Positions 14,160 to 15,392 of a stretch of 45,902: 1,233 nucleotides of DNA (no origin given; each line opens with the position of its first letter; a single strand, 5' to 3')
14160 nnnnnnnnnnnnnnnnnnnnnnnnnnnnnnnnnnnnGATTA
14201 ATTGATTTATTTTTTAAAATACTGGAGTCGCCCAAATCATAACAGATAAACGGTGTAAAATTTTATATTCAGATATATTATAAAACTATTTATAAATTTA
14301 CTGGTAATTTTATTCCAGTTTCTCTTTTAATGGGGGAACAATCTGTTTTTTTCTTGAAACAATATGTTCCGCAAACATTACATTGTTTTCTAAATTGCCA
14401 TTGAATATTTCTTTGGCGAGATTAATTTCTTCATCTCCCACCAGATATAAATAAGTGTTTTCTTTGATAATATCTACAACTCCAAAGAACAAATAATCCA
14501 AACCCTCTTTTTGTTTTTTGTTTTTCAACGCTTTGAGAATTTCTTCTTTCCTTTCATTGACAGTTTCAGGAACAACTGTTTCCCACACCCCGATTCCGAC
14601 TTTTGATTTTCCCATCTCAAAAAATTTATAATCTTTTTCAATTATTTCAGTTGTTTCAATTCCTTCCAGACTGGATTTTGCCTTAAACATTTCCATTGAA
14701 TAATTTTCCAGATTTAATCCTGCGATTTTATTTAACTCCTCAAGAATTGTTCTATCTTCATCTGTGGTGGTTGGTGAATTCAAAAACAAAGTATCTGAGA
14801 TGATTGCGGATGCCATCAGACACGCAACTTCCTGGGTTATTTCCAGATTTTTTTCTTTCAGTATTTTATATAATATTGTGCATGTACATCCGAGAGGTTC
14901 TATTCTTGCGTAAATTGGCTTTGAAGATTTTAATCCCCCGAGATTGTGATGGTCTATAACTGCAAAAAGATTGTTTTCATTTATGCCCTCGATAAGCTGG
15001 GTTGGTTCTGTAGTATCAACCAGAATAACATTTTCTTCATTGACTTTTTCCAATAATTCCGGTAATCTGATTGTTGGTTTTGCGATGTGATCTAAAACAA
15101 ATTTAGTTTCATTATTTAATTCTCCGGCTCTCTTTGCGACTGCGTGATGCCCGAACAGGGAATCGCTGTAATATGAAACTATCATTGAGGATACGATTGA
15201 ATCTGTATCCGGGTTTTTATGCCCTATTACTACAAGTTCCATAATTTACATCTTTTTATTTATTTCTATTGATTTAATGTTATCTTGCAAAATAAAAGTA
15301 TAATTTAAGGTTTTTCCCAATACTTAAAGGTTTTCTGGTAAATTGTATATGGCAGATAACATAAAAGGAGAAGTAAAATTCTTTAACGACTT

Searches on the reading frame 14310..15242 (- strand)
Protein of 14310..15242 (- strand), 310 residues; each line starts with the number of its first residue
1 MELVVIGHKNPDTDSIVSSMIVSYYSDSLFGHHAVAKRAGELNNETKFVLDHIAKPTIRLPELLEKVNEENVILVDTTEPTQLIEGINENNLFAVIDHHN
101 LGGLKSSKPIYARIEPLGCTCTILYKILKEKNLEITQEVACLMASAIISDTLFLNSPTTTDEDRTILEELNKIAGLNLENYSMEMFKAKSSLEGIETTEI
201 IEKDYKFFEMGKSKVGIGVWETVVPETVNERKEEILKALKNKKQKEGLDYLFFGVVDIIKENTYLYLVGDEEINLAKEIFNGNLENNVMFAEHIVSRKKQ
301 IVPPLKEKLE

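Call 19: search_protein_families(library=pfam, proteins=[window:14310-15242:-])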
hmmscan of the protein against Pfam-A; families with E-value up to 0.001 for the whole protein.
window:14310-15242:- (310 aa): 2 families
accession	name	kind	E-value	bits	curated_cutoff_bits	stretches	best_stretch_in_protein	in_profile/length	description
PF02833.19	DHHA2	-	1.1e-31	110.2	27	1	183-307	1-125/126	DHHA2 domain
PF01368.27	DHH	-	5.1e-20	72.4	28.1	1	3-147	2-125/125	DHH family, N-terminal domain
